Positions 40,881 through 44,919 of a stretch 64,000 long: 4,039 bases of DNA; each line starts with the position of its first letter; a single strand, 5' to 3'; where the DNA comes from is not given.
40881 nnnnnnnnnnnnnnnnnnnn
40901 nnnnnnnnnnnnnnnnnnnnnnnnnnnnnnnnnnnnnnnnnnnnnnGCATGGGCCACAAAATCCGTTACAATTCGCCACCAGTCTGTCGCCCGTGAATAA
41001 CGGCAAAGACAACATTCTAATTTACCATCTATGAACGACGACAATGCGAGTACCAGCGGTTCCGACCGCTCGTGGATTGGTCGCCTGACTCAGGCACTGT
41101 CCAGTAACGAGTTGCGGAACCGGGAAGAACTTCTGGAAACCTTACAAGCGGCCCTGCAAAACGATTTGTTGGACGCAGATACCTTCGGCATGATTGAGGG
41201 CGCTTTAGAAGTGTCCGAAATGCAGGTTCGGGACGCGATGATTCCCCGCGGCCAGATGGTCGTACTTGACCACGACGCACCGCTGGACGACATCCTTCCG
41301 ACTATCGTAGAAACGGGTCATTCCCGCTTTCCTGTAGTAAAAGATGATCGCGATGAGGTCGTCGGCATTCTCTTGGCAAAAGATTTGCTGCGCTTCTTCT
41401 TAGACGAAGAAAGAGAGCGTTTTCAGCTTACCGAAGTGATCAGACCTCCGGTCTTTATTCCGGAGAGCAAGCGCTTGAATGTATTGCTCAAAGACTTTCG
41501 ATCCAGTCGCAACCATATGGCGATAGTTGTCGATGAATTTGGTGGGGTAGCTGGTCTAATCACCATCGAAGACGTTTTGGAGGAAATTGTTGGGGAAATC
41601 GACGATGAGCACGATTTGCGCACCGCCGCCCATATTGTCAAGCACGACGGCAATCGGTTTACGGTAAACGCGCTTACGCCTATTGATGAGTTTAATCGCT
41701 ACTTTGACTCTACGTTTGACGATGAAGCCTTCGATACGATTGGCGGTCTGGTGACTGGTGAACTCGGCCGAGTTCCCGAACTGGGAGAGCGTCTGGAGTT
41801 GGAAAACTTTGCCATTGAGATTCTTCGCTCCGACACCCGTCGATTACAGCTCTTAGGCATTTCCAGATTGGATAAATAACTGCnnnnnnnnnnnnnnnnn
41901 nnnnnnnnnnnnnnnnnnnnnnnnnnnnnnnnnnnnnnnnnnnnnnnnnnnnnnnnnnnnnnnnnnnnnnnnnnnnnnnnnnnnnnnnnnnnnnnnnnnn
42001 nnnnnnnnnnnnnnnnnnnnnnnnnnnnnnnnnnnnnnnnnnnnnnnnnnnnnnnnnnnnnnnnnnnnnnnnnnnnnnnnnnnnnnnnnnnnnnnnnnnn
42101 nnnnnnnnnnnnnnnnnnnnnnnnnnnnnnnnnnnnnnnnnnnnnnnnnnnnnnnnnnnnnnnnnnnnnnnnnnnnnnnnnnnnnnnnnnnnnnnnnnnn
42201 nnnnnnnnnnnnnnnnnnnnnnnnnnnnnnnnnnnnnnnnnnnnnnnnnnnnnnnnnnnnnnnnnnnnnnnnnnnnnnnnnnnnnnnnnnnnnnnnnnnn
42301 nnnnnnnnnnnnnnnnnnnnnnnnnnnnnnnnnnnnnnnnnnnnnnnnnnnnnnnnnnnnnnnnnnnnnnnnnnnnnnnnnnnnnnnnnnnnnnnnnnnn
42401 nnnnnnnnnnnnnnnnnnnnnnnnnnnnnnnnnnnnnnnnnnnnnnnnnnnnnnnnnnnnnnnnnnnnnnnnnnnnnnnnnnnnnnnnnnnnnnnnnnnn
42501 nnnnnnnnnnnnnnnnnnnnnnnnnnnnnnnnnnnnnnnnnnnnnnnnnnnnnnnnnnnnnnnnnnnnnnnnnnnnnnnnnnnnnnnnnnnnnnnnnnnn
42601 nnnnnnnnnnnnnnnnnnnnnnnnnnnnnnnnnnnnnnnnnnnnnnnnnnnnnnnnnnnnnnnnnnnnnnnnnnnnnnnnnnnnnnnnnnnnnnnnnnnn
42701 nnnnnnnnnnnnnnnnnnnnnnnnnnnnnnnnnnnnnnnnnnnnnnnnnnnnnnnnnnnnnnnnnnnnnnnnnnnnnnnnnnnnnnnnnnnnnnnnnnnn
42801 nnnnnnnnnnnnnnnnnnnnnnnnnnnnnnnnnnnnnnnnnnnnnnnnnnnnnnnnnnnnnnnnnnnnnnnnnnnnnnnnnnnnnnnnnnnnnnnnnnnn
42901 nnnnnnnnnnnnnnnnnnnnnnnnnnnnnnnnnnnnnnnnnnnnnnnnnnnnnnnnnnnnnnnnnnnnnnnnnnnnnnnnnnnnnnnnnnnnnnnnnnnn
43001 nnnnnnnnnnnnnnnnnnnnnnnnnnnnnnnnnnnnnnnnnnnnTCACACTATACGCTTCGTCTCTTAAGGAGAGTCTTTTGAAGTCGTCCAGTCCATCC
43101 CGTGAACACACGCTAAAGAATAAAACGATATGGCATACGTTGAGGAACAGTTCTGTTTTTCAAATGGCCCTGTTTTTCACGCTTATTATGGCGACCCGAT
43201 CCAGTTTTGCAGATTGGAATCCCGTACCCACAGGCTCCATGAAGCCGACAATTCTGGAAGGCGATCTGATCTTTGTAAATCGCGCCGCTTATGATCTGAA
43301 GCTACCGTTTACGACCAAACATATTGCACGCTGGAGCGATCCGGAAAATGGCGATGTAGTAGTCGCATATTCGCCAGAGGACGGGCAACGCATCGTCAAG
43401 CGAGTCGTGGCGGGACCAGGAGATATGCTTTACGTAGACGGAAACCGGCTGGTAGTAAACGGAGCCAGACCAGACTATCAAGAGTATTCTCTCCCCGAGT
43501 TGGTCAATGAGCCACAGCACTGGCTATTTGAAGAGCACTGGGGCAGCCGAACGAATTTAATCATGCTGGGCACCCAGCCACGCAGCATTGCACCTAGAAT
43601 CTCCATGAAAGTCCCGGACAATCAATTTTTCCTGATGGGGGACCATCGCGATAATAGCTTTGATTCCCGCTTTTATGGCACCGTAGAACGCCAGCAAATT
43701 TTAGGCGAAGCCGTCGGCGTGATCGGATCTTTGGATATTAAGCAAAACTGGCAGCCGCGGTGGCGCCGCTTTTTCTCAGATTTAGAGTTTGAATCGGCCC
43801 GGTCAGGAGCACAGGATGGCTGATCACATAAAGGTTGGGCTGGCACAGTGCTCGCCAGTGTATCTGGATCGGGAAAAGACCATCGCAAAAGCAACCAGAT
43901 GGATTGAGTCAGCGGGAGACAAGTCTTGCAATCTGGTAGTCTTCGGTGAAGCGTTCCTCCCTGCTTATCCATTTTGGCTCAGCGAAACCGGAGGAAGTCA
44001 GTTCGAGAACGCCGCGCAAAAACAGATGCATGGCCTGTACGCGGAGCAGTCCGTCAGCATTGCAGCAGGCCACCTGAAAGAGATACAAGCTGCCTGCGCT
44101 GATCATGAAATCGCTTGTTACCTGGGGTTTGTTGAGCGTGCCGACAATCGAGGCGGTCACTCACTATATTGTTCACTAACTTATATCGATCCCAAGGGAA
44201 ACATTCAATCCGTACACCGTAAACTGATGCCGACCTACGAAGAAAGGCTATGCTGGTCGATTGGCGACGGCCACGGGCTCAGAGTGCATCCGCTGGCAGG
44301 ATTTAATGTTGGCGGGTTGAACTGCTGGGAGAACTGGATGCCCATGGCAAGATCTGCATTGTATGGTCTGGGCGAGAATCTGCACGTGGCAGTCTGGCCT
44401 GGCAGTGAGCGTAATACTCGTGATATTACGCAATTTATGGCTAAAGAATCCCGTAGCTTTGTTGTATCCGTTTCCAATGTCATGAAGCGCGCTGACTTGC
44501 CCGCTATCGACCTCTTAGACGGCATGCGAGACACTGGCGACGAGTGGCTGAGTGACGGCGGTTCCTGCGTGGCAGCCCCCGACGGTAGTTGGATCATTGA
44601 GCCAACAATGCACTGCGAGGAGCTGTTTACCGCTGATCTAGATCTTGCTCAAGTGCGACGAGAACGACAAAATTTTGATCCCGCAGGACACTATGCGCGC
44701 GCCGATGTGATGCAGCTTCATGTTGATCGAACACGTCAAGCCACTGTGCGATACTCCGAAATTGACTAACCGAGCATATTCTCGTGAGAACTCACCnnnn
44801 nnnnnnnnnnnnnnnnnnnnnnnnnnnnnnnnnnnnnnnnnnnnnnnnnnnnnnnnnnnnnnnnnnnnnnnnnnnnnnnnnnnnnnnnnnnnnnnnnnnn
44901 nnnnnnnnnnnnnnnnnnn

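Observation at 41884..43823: DUF4105/Lnb-like membrane protein occupies the conserved lnt position after miaB-ybeZ-ybeY-corC, followed by an extra signal peptidase I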

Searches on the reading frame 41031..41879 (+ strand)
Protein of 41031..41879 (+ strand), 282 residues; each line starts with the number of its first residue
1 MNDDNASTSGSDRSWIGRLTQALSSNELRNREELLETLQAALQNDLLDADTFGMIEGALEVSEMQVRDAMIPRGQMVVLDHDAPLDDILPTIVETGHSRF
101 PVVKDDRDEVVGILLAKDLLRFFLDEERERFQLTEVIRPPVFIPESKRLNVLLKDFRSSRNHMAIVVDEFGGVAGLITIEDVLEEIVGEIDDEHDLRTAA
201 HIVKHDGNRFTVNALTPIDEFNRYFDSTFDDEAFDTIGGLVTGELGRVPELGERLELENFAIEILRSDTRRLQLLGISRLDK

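Call 3: search_protein_families(library=pfam, proteins=[window:41031-41879:+], max_evalue=0.01)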
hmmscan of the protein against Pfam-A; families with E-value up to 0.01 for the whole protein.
window:41031-41879:+ (282 aa): 3 families
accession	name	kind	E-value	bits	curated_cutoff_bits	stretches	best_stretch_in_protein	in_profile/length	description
PF03471.22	CorC_HlyC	-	2.8e-19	69.3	27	1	204-279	2-79/81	Transporter associated domain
PF00571.33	CBS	-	2.3e-18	66.7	24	2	66-124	1-56/57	CBS domain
PF21917.1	NMB0537_N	-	6.8e-12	45.3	23.9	1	27-61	2-36/36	N-terminal region of NMB0537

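Call 4: search_protein_families(library=ncbifam, proteins=[window:41031-41879:+], max_evalue=0.01)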
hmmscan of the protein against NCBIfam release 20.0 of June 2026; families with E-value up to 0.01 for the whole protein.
window:41031-41879:+ (282 aa): 12 families
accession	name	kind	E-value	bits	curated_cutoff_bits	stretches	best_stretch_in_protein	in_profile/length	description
NF011675.0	PRK15094.1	equivalog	2.1e-82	276.7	379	1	2-272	2-274/292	CNNM family magnesium/cobalt transport protein CorC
TIGR03520.1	GldE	subfamily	2.5e-53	181.6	376.05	1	49-274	176-402/408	gliding motility-associated protein GldE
NF052568.1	PolamExpPaeASal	equivalog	1.1e-35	123.3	500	1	30-275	176-420/424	polyamine export protein PaeA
NF008604.1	PRK11573.1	equivalog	2.1e-31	109.2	475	1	51-272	189-411/428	hypothetical protein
NF011443.0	PRK14869.1-5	equivalog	1.2e-05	24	335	1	62-122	245-303/546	putative manganese-dependent inorganic diphosphatase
TIGR01302.1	IMP_dehydrog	equivalog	1.4e-05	24.2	481.5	1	76-205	90-222/450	IMP dehydrogenase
NF041552.1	TF_PrdR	equivalog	2.6e-05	22.7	795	1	62-196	4-135/577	sigma-54 dependent transcriptional regulator PrdR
NF038279.1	TF_CBS_SpxR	exception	0.00027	19.8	600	1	66-188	190-307/427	CBS-HotDog domain-containing transcription factor SpxR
NF053603.1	HhpR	exception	0.00047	19.4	520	1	93-196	28-127/282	CBS domain-containing high hydrostatic pressure regulator HhpR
NF041630.1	CBS_CbpB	equivalog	0.00096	19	125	0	61-128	6-72/143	cyclic-di-AMP-binding protein CbpB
NF011447.0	PRK14869.2-3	equivalog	0.002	16.8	522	0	64-130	68-131/540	putative manganese-dependent inorganic diphosphatase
NF005869.0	PRK07807.1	equivalog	0.0065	15.6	549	1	73-202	96-222/479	GuaB1 family IMP dehydrogenase-related protein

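Call 12: find_related_loci(query=window:41031-41879:+, collection=genome_contigs, flank=10000)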
Query window:41031-41879:+ (282 aa) in genome_contigs; peptide patterns used: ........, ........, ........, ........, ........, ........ (x = any residue, [..] = any of these).
600 stretches matched a pattern (row limit reached: there are more); 588 encode a relative of the query (tblastn E <= 1e-3); the best 80 are kept; 80 distinct loci.
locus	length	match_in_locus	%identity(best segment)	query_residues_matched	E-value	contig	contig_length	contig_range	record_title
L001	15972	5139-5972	60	1-278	1e-107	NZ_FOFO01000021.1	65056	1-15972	Ectothiorhodospira magna strain B7-7, whole genome shotgun sequence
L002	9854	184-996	58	4-275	4e-105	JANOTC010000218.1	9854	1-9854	MAG: Gammaproteobacteria bacterium isolate VAR_39_metabat_35 VAR_39_k141_5627499, whole genome shotgun sequence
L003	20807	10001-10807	57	1-269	2e-102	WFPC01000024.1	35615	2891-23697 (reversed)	MAG: Gammaproteobacteria bacterium isolate S012_40 k151_228361, whole genome shotgun sequence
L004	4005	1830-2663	56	1-278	3e-103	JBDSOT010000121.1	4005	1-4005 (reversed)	MAG: Gammaproteobacteria bacterium isolate cluster1_bin.446 k127_13295034, whole genome shotgun sequence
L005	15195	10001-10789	59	13-275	2e-101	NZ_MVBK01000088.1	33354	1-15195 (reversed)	Thioalkalivibrio denitrificans strain ALJD Ga0073317_1088, whole genome shotgun sequence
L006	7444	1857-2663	56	9-278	2e-101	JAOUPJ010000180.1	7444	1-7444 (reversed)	MAG: Gammaproteobacteria bacterium isolate 8_1_Oct_SF_Bin47 8_1_Oct_SF_Bin47_scaffold_10130_c1, whole genome shotgun seq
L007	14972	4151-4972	58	1-275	4e-101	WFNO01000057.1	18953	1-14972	MAG: Gammaproteobacteria bacterium isolate S012_109 k151_279428, whole genome shotgun sequence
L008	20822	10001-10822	57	1-275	1e-100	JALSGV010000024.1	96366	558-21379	MAG: Gammaproteobacteria bacterium isolate 354-166_maxbin2_scaf2bin.143 354-166_scaffold_146_c1, whole genome shotgun se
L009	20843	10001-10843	57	5-278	4e-99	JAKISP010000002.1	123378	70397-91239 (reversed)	MAG: Gammaproteobacteria bacterium isolate D96SM.bin.20 NODE_46_length_123378_cov_20.311689, whole genome shotgun sequen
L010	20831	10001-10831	57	1-278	4e-99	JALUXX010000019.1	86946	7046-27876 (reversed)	MAG: Gammaproteobacteria bacterium isolate 131-447_metabat2_scaf2bin.039 131-447_scaffold_162_c1, whole genome shotgun s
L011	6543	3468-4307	54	1-281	5e-98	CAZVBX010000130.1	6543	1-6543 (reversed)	MAG TPA_asm: uncultured Ectothiorhodospiraceae bacterium isolate binchicken_co207_287 genome assembly, contig: NODE_1607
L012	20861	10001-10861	53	1-280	1e-97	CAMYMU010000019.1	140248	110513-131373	MAG: uncultured Ectothiorhodospiraceae bacterium isolate ES_Gamma_071 genome assembly, contig: scaffold_16, whole genome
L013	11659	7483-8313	56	1-278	3e-97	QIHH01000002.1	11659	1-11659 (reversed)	MAG: Gammaproteobacteria bacterium isolate SZUA-128 Ga0063293_10005690, whole genome shotgun sequence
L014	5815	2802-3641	55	1-282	2e-97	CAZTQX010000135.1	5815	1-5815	MAG TPA_asm: uncultured Gammaproteobacteria bacterium isolate binchicken_co253_25 genome assembly, contig: NODE_12341_le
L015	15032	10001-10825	57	1-278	2e-96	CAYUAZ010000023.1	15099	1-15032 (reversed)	MAG TPA_asm: uncultured Gammaproteobacteria bacterium isolate SRP302447_co1_433 genome assembly, contig: NODE_10464_leng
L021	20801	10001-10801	57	14-278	6e-95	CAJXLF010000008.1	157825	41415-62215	MAG TPA_asm: uncultured Salinisphaerales bacterium isolate SRR6201692_bin.26_MetaBAT_v2.12.1_MAG genome assembly, contig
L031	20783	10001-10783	58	14-275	2e-92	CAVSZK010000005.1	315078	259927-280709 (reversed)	MAG: uncultured Gammaproteobacteria bacterium isolate MFD04716.bin.1.412 genome assembly, contig: contig_15788, whole ge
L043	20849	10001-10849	52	1-278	2e-91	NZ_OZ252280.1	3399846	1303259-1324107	MAG: Algiphilus sp. isolate eca189b4-f4ed-4db6-838b-2ddcb3464bd1 chromosome 1, complete sequence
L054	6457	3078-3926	51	1-282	1e-90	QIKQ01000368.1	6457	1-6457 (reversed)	MAG: Gammaproteobacteria bacterium isolate SZUA-41 Ga0063293_10020927, whole genome shotgun sequence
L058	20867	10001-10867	53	1-275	2e-90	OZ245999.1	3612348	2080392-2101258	MAG: Wenzhouxiangellaceae bacterium isolate a8104aef-8d3b-47b9-a1bd-f46b92684c9c genome assembly, chromosome: 1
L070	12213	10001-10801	55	9-277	2e-89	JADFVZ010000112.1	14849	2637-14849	MAG: Proteobacteria bacterium isolate C1.bin.42 k83_3855058, whole genome shotgun sequence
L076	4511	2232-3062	53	1-279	8e-90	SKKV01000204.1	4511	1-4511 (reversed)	MAG: Wenzhouxiangella sp. isolate CSSed162cmA_180 CSSed16-2cmA-103868, whole genome shotgun sequence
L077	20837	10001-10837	57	1-280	3e-89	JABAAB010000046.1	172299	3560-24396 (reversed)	MAG: Lysobacterales bacterium isolate bin10o c_000000397173, whole genome shotgun sequence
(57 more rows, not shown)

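Call 15: search_protein_families(library=ncbifam, proteins=[L001:6025-7569:+, L077:10830-12131:+, L043:10864-12114:+, L058:10815-12104:+, L076:3065-4204:+, L031:10971-12095:+, L054:4323-5633:+, L070:10810-12018:+], max_evalue=0.00001)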
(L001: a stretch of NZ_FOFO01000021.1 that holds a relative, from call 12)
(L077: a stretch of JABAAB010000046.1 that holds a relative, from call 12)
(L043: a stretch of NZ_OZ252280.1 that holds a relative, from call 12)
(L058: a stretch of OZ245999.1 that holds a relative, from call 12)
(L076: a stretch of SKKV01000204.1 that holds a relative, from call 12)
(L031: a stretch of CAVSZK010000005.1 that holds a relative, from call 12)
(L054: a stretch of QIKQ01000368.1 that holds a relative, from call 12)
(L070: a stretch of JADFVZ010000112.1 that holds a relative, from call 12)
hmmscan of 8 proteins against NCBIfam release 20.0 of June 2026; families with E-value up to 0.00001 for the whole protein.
L001:6025-7569:+ (514 aa): 2 families
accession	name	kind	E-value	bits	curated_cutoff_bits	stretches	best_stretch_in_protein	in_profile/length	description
TIGR00546.1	lnt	equivalog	3.1e-87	293.3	132.9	1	71-458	1-395/395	apolipoprotein N-acyltransferase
NF008934.0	PRK12291.1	equivalog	1.6e-16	60.7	427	1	35-454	32-411/419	apolipoprotein N-acyltransferase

L077:10830-12131:+ (433 aa): 1 family
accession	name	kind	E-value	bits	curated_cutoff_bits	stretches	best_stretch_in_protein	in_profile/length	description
NF051878.1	lpactltferLnb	equivalog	9.7e-44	149.8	550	1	74-401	30-363/394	lipoprotein N-acyltransferase Lnb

L043:10864-12114:+ (416 aa): 1 family
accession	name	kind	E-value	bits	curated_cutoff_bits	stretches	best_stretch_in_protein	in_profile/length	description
NF051878.1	lpactltferLnb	equivalog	2.8e-48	164.7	550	1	19-354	12-342/394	lipoprotein N-acyltransferase Lnb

L058:10815-12104:+ (429 aa): 1 family
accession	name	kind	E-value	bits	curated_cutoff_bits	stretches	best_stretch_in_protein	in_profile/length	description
NF051878.1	lpactltferLnb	equivalog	1e-40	139.9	550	1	61-371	20-332/394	lipoprotein N-acyltransferase Lnb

L076:3065-4204:+ (379 aa): 1 family
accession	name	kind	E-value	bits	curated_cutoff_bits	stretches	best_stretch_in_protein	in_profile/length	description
NF051878.1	lpactltferLnb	equivalog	1.9e-34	119.2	550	1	26-374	32-385/394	lipoprotein N-acyltransferase Lnb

L031:10971-12095:+ (374 aa): 0 families

L054:4323-5633:+ (436 aa): 1 family
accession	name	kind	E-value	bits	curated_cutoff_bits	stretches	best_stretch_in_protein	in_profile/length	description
TIGR00546.1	lnt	equivalog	2e-45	155.7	132.9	1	60-419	3-322/395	apolipoprotein N-acyltransferase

L070:10810-12018:+ (402 aa): 1 family
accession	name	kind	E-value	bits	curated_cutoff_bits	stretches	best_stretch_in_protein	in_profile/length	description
NF051878.1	lpactltferLnb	equivalog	4.7e-48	164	550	1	20-361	6-357/394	lipoprotein N-acyltransferase Lnb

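Call 36: search_protein_families(library=pfam, proteins=[L076:3065-4204:+], max_evalue=10)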
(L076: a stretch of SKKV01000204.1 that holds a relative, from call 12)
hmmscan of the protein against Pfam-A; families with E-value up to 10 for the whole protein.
L076:3065-4204:+ (379 aa): 3 families
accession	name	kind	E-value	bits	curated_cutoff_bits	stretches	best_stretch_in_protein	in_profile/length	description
PF13387.12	Lnb_N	-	4.1e-13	49.7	22.2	1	27-158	18-158/175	Lnb N-terminal periplasmic domain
PF25221.1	5TMH_Lnb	-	7.3e-05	23.3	25.2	1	247-371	8-131/144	Lnb transmembrane domain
PF13301.11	DUF4079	-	0.02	15.6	31.4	1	239-308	45-115/141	Protein of unknown function (DUF4079)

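Call 62: find_homologous_proteins(query=L021:10844-12364:+, max_evalue=1e-20)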
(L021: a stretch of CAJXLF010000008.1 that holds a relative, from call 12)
Query L021:10844-12364:+ (506 aa): 6376 proteins with E <= 1e-20 among 8000 candidates; the best 120 are listed.
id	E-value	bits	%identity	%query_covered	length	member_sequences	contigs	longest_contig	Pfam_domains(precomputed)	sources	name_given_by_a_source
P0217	0.0e+0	1154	100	100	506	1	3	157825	PF20154.5,PF00795.28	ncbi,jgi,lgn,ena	-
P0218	3.7e-234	797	71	97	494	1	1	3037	PF20154.5,PF00795.28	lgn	-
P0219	5.8e-220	750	65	100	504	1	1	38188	PF20154.5,PF00795.28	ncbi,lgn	-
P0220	4.8e-211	720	65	95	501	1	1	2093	PF20154.5,PF00795.28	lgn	-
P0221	1.3e-206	706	64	96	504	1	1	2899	PF20154.5,PF00795.28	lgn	-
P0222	1.7e-153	530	56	86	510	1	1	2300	PF20154.5,PF00795.28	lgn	-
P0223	1.7e-153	530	55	93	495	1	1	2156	PF20154.5,PF00795.28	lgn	-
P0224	1.3e-151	524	54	90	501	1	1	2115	PF20154.5,PF00795.28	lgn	-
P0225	1.6e-146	507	53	94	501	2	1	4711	PF20154.5,PF00795.28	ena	-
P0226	2.3e-146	507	52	93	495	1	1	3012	PF20154.5,PF00795.28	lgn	-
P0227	3.1e-144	500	53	90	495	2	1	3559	PF20154.5,PF00795.28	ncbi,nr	ncbi:MAG: apolipoprotein N-acyltransferase [Salinisphaeraceae bacterium]|nr:apolipoprotein N-acyltra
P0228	3.7e-141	490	52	97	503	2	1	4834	PF20154.5,PF00795.28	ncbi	-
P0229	9.4e-138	478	50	92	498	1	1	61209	PF20154.5,PF00795.28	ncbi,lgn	-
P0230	1.1e-137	478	50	97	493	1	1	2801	PF20154.5,PF00795.28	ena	-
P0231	3.4e-136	473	49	95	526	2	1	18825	PF20154.5,PF00795.28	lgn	-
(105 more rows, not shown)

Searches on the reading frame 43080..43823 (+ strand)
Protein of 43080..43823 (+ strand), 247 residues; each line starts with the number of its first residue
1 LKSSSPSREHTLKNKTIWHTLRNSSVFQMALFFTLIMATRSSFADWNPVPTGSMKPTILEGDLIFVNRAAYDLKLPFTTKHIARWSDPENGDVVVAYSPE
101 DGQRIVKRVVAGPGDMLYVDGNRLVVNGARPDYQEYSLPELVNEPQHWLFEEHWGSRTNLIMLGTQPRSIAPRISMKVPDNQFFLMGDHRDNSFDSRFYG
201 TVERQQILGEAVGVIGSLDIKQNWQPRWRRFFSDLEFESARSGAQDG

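Call 3: search_protein_families(library=pfam, proteins=[window:43080-43823:+], max_evalue=0.01)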
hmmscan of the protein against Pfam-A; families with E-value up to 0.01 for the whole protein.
window:43080-43823:+ (247 aa): 2 families
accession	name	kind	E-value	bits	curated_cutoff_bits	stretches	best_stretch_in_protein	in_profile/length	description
PF10502.14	Peptidase_S26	-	7e-34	117.6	22.9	1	28-212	7-164/168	Signal peptidase, peptidase S26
PF00717.28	Peptidase_S24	-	0.00081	19.5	23.3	1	53-116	44-88/116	Peptidase S24-like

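Call 4: search_protein_families(library=ncbifam, proteins=[window:43080-43823:+], max_evalue=0.01)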
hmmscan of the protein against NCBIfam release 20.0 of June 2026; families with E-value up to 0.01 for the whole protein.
window:43080-43823:+ (247 aa): 7 families
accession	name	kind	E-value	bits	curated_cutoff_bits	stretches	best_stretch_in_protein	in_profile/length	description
TIGR02227.1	sigpep_I_bact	equivalog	4.2e-38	130.8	47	1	29-217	5-160/162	signal peptidase I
NF008114.0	PRK10861.1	equivalog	2.5e-26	92.8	277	2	13-120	55-159/324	signal peptidase I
TIGR02754.1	sod_Ni_protease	equivalog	1e-11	45.1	63.25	1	177-212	54-89/90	nickel-type superoxide dismutase maturation protease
TIGR02771.1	TraF_Ti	equivalog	1.3e-10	41.1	100.25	1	166-214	121-168/171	conjugative transfer signal peptidase TraF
NF010459.0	PRK13884.1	subfamily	2.7e-08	33.5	156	1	175-209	136-170/178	conjugal transfer peptidase TraF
NF010412.0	PRK13838.1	subfamily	0.00016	21.1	186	1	163-214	122-172/177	conjugal transfer pilin processing protease TraF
TIGR02228.1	sigpep_I_arch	equivalog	0.0022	17.9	51.85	0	31-71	19-58/158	signal peptidase I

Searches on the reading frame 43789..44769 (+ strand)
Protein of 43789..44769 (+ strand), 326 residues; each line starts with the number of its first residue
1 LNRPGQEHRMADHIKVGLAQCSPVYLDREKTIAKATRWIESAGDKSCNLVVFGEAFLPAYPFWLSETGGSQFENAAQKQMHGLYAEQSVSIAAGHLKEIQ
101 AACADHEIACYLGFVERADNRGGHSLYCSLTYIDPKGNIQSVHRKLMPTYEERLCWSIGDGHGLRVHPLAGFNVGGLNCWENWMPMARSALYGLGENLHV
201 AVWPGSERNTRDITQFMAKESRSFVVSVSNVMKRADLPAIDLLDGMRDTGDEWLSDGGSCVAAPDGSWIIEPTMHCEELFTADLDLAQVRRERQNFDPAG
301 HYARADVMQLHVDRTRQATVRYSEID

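Call 3: search_protein_families(library=pfam, proteins=[window:43789-44769:+], max_evalue=0.01)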
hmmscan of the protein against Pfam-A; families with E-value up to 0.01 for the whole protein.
window:43789-44769:+ (326 aa): 1 family
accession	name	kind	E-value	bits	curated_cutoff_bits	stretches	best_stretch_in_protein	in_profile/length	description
PF00795.27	CN_hydrolase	-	4.3e-32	111.9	23.2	1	15-291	1-253/256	Carbon-nitrogen hydrolase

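Call 4: search_protein_families(library=ncbifam, proteins=[window:43789-44769:+], max_evalue=0.01)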
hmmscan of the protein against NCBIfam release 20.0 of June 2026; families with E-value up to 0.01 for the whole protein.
window:43789-44769:+ (326 aa): 5 families
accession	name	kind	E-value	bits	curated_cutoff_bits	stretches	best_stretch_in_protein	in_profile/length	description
TIGR04048.1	nitrile_sll0784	equivalog_domain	1.3e-48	165.6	502.6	1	14-315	3-298/301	Nit6803 family nitrilase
TIGR03381.1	agmatine_aguB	equivalog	4.9e-12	45.8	410.25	1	26-296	12-265/279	N-carbamoylputrescine amidase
NF040852.1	nitrile_Arch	equivalog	4.1e-09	36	500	1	14-190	1-157/262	nitrilase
NF010588.0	PRK13981.1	equivalog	1.6e-05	23.5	479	1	11-286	2-246/546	NAD+ synthase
NF009803.0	PRK13287.1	equivalog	0.00028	19.8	406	1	85-294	74-267/333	formamidase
